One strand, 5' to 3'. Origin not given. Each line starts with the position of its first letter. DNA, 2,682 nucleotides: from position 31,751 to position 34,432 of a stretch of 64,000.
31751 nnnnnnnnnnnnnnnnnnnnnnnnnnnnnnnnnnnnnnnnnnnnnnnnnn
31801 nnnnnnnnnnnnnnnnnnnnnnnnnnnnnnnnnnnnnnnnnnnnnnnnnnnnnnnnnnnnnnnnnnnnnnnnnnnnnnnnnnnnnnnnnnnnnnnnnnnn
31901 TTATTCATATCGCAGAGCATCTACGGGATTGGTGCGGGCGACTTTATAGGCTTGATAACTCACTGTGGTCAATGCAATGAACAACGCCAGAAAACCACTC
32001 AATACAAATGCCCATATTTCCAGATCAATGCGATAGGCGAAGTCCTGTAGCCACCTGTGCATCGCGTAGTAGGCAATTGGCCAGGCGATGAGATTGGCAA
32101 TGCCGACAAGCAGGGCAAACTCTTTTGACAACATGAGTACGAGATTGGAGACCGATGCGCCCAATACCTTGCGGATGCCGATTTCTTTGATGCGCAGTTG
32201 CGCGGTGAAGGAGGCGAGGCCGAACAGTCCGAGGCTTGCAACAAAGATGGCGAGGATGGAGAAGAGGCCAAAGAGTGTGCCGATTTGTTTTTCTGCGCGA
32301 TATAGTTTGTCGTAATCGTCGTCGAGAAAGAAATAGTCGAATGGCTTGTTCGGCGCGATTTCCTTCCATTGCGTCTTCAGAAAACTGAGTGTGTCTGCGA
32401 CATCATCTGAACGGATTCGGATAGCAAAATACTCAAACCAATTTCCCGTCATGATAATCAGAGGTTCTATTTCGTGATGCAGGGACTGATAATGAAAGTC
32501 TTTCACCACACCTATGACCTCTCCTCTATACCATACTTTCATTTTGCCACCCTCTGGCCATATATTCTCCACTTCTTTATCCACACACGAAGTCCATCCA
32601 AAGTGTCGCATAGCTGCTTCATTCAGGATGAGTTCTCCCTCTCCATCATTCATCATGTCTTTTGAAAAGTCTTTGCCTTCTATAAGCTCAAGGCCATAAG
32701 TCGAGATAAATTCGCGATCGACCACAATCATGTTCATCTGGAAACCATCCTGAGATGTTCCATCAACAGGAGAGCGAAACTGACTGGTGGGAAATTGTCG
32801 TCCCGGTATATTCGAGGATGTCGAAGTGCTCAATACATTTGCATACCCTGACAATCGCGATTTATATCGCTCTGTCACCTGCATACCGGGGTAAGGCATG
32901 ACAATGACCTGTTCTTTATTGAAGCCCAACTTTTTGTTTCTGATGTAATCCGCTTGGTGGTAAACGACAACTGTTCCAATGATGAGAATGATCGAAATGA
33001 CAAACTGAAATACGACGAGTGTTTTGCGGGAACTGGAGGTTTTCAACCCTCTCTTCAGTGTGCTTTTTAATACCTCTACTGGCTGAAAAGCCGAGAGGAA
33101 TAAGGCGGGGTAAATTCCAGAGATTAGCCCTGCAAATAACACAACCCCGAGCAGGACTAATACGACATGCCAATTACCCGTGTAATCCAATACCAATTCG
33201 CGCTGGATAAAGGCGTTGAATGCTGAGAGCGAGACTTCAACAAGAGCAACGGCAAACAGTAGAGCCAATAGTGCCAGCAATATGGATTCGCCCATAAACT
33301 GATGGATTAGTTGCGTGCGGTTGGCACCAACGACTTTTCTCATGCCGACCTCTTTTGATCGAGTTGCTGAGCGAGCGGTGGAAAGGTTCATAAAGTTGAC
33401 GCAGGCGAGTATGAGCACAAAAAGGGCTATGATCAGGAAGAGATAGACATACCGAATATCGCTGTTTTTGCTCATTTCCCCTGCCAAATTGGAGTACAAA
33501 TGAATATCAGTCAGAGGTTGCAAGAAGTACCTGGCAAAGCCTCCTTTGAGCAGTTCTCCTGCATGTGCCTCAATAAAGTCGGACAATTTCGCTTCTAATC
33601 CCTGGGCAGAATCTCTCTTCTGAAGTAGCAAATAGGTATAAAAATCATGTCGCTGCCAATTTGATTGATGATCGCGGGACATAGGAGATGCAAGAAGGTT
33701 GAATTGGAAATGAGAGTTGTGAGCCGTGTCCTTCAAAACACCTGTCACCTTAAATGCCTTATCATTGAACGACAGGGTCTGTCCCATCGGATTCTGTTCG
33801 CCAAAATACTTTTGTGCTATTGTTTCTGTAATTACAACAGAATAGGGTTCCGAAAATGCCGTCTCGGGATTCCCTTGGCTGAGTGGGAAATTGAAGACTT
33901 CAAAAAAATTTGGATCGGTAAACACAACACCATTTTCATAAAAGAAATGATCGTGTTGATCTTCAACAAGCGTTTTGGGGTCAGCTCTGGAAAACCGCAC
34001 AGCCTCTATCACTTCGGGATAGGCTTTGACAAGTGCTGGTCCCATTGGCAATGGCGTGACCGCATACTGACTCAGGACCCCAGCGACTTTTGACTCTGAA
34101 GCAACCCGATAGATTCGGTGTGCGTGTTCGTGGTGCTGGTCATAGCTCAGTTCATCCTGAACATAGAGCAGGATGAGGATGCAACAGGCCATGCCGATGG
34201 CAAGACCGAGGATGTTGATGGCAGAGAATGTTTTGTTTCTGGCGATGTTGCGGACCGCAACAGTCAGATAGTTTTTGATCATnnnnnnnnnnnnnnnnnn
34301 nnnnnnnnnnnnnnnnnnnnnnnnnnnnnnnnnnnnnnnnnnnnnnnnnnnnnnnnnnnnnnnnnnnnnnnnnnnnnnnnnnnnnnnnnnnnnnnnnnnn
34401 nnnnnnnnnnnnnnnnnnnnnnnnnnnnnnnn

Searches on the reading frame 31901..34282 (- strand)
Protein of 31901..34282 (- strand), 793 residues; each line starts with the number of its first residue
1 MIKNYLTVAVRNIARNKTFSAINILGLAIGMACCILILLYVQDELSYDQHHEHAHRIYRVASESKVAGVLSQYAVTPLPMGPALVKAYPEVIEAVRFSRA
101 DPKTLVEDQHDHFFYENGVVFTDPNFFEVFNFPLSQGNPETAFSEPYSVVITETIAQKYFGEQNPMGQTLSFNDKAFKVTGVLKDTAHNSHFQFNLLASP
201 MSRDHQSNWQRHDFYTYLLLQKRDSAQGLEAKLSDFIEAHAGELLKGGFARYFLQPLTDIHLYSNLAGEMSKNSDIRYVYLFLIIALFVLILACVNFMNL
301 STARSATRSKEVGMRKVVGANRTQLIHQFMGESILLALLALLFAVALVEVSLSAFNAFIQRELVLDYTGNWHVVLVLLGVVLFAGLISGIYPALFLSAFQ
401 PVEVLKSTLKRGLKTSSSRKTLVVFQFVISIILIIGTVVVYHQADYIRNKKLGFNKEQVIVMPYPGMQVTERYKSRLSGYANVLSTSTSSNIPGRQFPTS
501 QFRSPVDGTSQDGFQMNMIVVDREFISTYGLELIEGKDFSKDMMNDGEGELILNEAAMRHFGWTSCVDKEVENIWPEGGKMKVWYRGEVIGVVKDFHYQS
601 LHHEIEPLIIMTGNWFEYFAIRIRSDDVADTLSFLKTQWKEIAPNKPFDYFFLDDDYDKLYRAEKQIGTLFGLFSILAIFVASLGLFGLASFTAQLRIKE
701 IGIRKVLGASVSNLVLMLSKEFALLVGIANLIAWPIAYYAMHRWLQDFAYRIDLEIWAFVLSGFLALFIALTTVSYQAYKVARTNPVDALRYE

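Call 6: search_protein_families(library=pfam, proteins=[window:31901-34282:-])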
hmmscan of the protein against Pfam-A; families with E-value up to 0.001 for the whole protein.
window:31901-34282:- (793 aa): 2 families
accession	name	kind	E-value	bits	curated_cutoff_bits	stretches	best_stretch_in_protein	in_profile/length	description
PF12704.14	MacB_PCD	-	9.6e-36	124.4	27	1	20-234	1-205/207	MacB-like periplasmic core domain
PF02687.27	FtsX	-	3.4e-26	92.1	25.5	2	284-399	2-118/120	FtsX-like permease C-terminal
